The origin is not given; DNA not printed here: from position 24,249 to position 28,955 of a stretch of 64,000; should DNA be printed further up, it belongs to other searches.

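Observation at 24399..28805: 1468-aa degenerate-repeat coiled-coil protein convergent with smc-scpA-scpB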

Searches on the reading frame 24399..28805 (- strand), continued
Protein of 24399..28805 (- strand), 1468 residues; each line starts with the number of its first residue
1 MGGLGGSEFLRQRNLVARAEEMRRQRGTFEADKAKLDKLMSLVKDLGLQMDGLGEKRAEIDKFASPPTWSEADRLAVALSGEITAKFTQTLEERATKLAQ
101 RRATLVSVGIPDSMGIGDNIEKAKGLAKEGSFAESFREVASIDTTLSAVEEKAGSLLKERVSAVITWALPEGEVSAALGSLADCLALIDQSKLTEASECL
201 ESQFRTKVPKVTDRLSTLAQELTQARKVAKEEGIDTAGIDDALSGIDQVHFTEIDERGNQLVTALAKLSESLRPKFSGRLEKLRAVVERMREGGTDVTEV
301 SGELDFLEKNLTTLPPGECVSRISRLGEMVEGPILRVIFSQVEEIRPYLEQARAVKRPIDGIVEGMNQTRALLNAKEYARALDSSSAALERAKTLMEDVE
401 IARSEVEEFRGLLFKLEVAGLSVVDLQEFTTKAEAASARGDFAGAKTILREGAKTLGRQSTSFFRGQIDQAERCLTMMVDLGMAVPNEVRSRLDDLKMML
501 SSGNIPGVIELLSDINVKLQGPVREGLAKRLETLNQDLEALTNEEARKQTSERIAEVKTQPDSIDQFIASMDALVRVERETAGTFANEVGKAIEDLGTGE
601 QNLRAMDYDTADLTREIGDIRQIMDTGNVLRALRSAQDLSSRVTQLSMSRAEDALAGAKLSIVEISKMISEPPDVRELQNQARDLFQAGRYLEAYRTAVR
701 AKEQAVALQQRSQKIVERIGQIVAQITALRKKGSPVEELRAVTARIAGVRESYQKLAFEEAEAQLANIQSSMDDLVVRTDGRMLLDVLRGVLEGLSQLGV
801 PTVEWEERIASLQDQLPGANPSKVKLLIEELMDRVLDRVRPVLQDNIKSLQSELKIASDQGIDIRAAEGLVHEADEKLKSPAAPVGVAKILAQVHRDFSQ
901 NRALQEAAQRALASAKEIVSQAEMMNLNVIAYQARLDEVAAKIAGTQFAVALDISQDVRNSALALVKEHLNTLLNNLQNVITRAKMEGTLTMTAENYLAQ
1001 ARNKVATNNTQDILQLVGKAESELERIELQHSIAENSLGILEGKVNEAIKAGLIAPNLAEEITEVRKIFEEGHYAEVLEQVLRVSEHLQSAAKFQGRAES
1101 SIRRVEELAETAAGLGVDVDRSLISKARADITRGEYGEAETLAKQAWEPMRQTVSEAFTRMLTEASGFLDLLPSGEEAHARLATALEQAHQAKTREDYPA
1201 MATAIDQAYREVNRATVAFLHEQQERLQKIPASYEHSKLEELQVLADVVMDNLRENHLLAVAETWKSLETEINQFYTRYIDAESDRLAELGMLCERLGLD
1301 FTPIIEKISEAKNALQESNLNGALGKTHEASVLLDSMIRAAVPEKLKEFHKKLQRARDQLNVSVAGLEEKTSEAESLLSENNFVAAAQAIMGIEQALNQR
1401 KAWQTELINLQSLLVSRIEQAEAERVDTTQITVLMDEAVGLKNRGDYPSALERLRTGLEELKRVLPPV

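Call 40: predict_structure(alignment_id=A2)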
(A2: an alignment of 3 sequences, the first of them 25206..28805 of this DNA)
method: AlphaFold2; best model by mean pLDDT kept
length: 1200 residues; sequences in the alignment: 3
mean_pLDDT: 74.4   pTM: 0.32
mean pLDDT of the five models: 74.4, 68.8, 66.9, 64.6, 64.1
residues with pLDDT >= 90: 41; 70-90: 780; 50-70: 283; < 50: 96
segments of 3 or more residues with pLDDT < 50: 1-8, 334-346, 356-360, 364-401, 418-422, 731-733, 1196-1200
pLDDT, mean of each block of 10 residues (from residue 1): 42 63 78 86 80 83 78 87 87 89 83 80 84 87 87 86 88 86 89 86 84 87 88 81 82 84 87 85 78 71 85 80 76 47 47 47 44 31 32 40 50 49 57 62 63 67 83 91 86 86 76 88 91 87 85 87 90 90 87 83 75 87 84 87 73 53 50 65 71 71 67 66 61 52 63 63 68 58 68 69 76 65 64 69 77 72 71 74 62 72 78 85 78 85 79 88 84 80 61 76 77 78 73 79 81 78 85 78 84 85 84 78 87 85 85 79 63 56 65 50
secondary structure, 60 per line:
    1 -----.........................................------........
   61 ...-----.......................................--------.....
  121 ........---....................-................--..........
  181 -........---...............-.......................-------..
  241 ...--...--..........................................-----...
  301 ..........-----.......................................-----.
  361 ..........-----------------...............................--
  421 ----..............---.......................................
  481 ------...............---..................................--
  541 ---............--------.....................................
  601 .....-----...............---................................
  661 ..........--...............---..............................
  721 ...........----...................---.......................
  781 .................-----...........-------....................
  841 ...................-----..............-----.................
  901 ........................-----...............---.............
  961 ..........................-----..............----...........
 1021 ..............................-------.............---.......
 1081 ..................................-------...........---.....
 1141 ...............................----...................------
elements in order (helices of 4 or more, strands of 3 or more residues): H6-46 H53-63 H69-107 H116-128 H132-151 H153-168 H171-180 H182-189 H193-207 H209-231 H239-243 H251-292 H298-310 H316-354 H360-370 H388-418 H425-438 H442-480 H487-501 H505-538 H544-555 H564-605 H611-625 H629-670 H673-687 H691-731 H736-754 H758-797 H803-813 H821-859 H865-878 H884-924 H930-944 H948-986 H992-1005 H1010-1050 H1058-1070 H1074-1114 H1122-1132 H1136-1171 H1176-1194
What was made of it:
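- AF2 on aa 1-1200 is all-helix, with a short plus a long helix per unit (call 40). Model coordinates could not be inspected, and pTM for the 1200-aa model is only 0.32 (call 40).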

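Call 44: list_cluster_members(proteins=[P0016, P0017, P0019, P0024, P0037, P0042, P0044, P0062, P0077, P0078])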
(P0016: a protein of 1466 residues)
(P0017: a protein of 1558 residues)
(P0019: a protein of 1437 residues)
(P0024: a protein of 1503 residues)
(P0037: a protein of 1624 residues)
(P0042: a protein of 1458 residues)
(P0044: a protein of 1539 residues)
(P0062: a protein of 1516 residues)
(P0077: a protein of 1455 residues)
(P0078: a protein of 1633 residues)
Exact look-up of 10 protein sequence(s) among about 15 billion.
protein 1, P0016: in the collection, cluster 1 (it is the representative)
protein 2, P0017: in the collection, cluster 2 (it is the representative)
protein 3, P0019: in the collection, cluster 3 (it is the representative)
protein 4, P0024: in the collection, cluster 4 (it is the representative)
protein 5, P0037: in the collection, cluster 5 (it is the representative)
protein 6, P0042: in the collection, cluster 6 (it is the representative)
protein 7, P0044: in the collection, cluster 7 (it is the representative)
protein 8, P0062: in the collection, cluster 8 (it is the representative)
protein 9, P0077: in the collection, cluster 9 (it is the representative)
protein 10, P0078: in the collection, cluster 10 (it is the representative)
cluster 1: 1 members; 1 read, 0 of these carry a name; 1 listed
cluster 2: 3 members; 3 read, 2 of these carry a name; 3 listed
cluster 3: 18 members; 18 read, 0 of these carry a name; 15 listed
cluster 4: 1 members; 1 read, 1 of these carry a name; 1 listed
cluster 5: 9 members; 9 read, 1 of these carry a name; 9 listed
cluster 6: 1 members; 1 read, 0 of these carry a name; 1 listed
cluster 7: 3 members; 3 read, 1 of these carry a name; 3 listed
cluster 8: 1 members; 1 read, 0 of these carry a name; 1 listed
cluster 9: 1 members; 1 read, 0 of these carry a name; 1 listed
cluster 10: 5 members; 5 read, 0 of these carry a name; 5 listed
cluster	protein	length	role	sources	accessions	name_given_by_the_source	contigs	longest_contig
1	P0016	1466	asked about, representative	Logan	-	-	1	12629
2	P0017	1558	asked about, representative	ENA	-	-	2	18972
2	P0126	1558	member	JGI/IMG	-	hypothetical protein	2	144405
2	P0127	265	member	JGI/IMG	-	hypothetical protein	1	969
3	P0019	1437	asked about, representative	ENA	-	-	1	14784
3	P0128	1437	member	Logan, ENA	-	-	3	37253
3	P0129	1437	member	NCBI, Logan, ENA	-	-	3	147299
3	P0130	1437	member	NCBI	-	-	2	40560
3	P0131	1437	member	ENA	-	-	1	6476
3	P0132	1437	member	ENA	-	-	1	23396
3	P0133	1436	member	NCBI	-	-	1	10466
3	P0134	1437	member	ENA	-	-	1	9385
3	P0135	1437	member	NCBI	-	-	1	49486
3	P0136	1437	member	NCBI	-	-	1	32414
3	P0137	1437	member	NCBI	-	-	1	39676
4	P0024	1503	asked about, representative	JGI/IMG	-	hypothetical protein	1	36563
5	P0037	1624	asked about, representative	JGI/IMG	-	-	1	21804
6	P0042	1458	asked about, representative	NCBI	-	-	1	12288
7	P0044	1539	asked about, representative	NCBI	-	-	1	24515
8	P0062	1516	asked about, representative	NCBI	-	-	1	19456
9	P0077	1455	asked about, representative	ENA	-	-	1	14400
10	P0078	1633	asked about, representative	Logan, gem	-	-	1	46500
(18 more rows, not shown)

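Call 45: search_protein_families(library=pfam, proteins=[P0037, P0042, P0062, P0077, P0078, P0108], max_evalue=0.01)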
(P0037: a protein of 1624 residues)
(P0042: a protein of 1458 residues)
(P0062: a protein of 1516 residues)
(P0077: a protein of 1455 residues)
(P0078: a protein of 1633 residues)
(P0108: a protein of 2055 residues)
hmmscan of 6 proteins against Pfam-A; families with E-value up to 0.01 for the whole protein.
P0037 (1624 aa): 5 families
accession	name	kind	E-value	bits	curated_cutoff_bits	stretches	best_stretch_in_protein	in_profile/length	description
PF12895.13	ANAPC3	-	3.5e-11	43.7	27.2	0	1115-1159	18-62/82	Anaphase-promoting complex, cyclosome, subunit 3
PF07719.23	TPR_2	-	1e-08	35.1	27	0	1120-1151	1-32/34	Tetratricopeptide repeat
PF14446.12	Prok-RING_1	-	7.3e-06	26.3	29.1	1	1568-1603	5-41/54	Prokaryotic RING finger family 1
PF13424.12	TPR_12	-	0.0039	17.8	30.1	0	184-206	10-32/77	Tetratricopeptide repeat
PF18728.6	HEPN_AbiV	-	0.006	17.2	27.1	1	1117-1168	10-63/155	AbiV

P0042 (1458 aa): 3 families
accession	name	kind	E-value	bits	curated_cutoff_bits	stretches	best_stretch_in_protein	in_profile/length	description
PF14446.12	Prok-RING_1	-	1.9e-06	28.2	29.1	1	1398-1434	4-41/54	Prokaryotic RING finger family 1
PF13779.11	DUF4175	-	0.0053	15.3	27.3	1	13-112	677-756/825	Domain of unknown function (DUF4175)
PF09602.15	PhaP_Bmeg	-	0.0057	17.1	28.3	1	1166-1291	25-152/168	Polyhydroxyalkanoic acid inclusion protein (PhaP_Bmeg)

P0062 (1516 aa): 1 family
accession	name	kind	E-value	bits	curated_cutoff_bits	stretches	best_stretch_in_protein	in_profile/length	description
PF20663.3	COG4_N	-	0.0004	20.8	27.3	0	333-411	8-89/107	Conserved oligomeric Golgi complex subunit 4, N-terminal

P0077 (1455 aa): 6 families
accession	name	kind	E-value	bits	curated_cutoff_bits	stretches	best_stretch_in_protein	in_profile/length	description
PF14446.12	Prok-RING_1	-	3.6e-10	40.1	29.1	1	1392-1430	3-41/54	Prokaryotic RING finger family 1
PF05191.20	ADK_lid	-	0.0024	18.1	26.6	1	1411-1437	3-31/36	Adenylate kinase, active site lid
PF07705.17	CARDB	-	0.0038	17.8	22.7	1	1275-1356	2-85/101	CARDB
PF18592.6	Tho1_MOS11_C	-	0.0058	17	26.8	1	1224-1244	11-33/37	Tho1/MOS11 C-terminal domain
PF17279.8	DUF5344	-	0.0072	17.3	27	1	105-166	17-78/87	Family of unknown function (DUF5344)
PF12895.13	ANAPC3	-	0.0097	16.6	27.2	0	345-410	11-75/82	Anaphase-promoting complex, cyclosome, subunit 3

P0078 (1633 aa): 5 families
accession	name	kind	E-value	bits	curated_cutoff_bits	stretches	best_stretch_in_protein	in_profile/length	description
PF14446.12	Prok-RING_1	-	1.2e-10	41.6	29.1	1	1572-1612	3-43/54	Prokaryotic RING finger family 1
PF13771.12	zf-HC5HC2H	-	0.0039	17.8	29.1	0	1556-1614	20-77/91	PHD-like zinc-binding domain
PF04965.19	GPW_gp25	-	0.0056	16.9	27.2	0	1439-1472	42-75/96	Baseplate wedge protein gp25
PF05191.20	ADK_lid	-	0.0058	16.9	26.6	1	1591-1618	3-32/36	Adenylate kinase, active site lid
PF13922.11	PHD_3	-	0.0072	16.9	25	0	1588-1613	41-66/68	PHD domain of transcriptional enhancer, Asx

P0108 (2055 aa): 1 family
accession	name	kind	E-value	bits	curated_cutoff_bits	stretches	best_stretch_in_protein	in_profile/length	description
PF12895.13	ANAPC3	-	0.00013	22.6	27.2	0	689-722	27-59/82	Anaphase-promoting complex, cyclosome, subunit 3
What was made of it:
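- Closest known: Tetratricopeptide. Same: Single units of relatives reach TPR_2 (35 bits) and ANAPC3 (43.7 bits) (call 45).
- CARDB is weak (call 45). Distant colinear homologues carry a C-terminal Prok-RING_1 (call 45).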

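Call 46: fold_search(model_id=the predicted structure, library=pdb)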
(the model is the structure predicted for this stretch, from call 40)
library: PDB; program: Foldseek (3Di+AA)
matches with E <= 10: 34; with E <= 0.001: 0
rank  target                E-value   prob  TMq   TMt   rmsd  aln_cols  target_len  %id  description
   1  7kek_A                1.3e+00  0.06  0.10  0.04  88.6      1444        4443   10  Structure of the free outer-arm dynein in pre-parallel state (released 2021-09-29)
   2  7k58_A                1.3e+00  0.06  0.10  0.04  89.0      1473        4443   11  Structure of outer-arm dyneins bound to microtubule with microtubule binding state 1(MTBS-1) (released 2021-09-29)
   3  9y6s_5f               1.7e+00  0.05  0.09  0.08  69.6      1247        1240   11  96-nm repeat of the Leishmania tarentolae doublet microtubule (released 2025-12-17)
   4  7wb4_A                1.8e+00  0.03  0.08  0.06  41.8      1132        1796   12  Cryo-EM structure of the NR subunit from X. laevis NPC (released 2022-03-02)
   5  9dgq_n                2.2e+00  0.05  0.10  0.04  84.9      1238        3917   12  Structure of dynein-1 on microtubules (released 2025-09-10)
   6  6zyw_C                2.3e+00  0.03  0.09  0.04  101.3      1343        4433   10  Outer Dynein Arm-Shulin complex - overall structure (Tetrahymena thermophila) (released 2021-01-20)
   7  8glv_DB               3.1e+00  0.03  0.10  0.04  88.9      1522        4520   11  96-nm repeat unit of doublet microtubules from Chlamydomonas reinhardtii flagella (released 2023-05-31)
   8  8glv_Me               3.2e+00  0.04  0.10  0.04  61.6      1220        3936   11  96-nm repeat unit of doublet microtubules from Chlamydomonas reinhardtii flagella (released 2023-05-31)
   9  6poo                  4.2e+00  0.18  0.10  0.31  12.2       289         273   11  Novel structure of the N-terminal helical domain of BibA, a group B streptococcus immunogenic bacterial adhesin (released 2020-08-12)
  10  4l3i_A                4.2e+00  0.04  0.08  0.14  40.8       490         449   14  Structure of the microtubule associated protein PRC1 (Protein Regulator of Cytokinesis 1) (released 2013-07-17)
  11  7mjq_E                4.6e+00  0.03  0.05  0.05  40.8       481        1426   12  Vascular KATP channel: Kir6.1 SUR2B quatrefoil-like conformation 2 (released 2021-10-13)
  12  9krl                  4.6e+00  0.01  0.05  0.06  38.1       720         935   11  Cryo-EM structure of human ABCC4 (cAMP-bound) (released 2025-09-24)
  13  7sqc_W0               4.6e+00  0.01  0.06  0.07  111.8      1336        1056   12  Ciliary C1 central pair apparatus isolated from Chlamydomonas reinhardtii (released 2022-04-13)
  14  8fgw_E                5.0e+00  0.03  0.06  0.09  21.6       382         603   13  Human IFT-A complex structures provide molecular insights into ciliary transport (released 2023-02-22)
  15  7kzm_C                5.7e+00  0.02  0.11  0.04  91.6      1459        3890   11  Outer dynein arm bound to doublet microtubules from C. reinhardtii (released 2021-01-20)
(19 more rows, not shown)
